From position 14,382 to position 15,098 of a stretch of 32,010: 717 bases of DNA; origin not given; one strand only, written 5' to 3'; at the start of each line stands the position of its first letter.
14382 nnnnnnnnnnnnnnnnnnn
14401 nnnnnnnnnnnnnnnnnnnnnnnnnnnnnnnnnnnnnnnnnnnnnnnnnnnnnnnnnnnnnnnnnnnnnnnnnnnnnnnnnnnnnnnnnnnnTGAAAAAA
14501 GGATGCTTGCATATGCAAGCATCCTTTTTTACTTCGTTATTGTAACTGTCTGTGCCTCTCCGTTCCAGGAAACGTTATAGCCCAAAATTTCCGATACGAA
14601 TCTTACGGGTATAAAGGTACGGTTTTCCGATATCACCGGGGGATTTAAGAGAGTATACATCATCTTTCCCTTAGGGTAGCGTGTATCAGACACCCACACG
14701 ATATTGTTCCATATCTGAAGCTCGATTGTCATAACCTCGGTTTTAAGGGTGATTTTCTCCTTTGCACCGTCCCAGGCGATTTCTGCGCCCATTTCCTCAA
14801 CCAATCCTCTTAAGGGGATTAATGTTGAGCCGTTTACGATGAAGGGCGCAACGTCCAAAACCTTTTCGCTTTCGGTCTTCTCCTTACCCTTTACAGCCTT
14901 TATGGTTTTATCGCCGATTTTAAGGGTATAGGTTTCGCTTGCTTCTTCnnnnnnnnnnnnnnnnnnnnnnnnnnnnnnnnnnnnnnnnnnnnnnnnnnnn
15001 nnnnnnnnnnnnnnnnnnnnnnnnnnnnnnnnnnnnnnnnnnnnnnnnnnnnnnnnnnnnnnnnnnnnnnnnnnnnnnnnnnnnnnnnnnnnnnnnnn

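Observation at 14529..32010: A two-gene cassette (unassigned glycosidase-like protein followed by a 4x-discoidin protein) occurs twice, flanking housekeeping genes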

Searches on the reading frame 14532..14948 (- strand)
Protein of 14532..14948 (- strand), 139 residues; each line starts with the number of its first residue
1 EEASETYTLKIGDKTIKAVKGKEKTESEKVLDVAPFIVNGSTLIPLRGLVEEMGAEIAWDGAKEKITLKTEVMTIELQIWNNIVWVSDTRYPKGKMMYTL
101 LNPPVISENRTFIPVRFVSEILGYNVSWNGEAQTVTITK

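Call 78: search_solved_structures(query=window:14532-14948:-, max_evalue=1, show_alignments=1)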
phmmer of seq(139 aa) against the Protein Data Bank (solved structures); distinct sequences matched with E-value up to 1: 5.
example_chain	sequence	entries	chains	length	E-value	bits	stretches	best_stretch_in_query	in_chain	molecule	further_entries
8imd_A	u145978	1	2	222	0.042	17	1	90-137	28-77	Cu/Zn-Superoxide dismutase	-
2kvk_A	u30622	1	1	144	0.35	14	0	83-117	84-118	Actin severing and dynamics regulatory protein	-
1y0b_A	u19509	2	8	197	0.4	13.8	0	15-61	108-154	Xanthine phosphoribosyltransferase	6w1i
2fxv_A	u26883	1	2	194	0.43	13.7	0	15-61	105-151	Xanthine phosphoribosyltransferase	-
7q8s_B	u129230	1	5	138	0.51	13.5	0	83-117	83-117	ADF/Cofilin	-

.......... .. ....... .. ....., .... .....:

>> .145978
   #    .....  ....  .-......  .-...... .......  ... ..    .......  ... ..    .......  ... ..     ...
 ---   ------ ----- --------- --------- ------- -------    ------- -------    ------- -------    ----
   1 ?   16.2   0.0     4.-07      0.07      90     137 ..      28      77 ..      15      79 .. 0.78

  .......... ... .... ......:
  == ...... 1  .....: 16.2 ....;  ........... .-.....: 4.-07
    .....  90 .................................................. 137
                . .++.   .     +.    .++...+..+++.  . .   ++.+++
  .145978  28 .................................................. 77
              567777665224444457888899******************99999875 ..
